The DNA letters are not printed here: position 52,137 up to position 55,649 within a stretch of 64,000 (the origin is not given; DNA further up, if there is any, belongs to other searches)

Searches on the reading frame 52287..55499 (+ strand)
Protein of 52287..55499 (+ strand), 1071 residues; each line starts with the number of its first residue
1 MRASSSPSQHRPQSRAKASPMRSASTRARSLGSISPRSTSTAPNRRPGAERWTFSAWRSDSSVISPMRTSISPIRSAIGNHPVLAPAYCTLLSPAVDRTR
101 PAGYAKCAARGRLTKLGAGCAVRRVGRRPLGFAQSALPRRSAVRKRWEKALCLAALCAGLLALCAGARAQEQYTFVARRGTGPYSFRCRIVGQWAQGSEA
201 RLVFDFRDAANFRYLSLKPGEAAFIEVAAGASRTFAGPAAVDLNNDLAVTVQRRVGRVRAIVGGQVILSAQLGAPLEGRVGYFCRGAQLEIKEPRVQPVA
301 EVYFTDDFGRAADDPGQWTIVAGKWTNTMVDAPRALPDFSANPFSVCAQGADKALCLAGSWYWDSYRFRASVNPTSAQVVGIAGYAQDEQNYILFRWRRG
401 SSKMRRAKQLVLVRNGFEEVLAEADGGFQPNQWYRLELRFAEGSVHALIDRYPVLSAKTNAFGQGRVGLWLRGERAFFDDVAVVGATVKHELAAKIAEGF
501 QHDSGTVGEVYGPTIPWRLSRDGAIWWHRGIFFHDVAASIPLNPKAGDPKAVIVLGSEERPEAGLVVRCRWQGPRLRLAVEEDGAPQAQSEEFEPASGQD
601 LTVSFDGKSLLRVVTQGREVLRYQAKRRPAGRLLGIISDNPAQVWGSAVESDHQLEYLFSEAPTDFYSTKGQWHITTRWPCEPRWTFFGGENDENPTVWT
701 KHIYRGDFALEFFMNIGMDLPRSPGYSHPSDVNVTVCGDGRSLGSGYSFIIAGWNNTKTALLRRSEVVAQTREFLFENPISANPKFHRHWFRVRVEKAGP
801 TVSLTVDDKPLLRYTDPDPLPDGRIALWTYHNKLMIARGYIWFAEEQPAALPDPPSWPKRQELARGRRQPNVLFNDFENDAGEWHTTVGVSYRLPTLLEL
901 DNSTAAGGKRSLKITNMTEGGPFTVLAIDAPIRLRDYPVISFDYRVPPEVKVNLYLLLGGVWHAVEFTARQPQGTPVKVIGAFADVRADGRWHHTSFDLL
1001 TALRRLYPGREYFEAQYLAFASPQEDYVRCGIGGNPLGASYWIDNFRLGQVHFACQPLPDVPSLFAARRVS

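Call 23: search_protein_families(library=pfam, proteins=[window:52287-55499:+], max_evalue=0.001)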
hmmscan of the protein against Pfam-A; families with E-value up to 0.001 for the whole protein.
window:52287-55499:+ (1071 aa): 2 families
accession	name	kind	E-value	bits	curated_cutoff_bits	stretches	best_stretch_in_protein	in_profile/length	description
PF19763.6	DUF6250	-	6.6e-06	26.5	26.9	0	753-836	80-162/165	Domain of unknown function (DUF6250)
PF06439.18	3keto-disac_hyd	-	0.00084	19.9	26.8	0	782-832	119-176/187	3-keto-disaccharide hydrolase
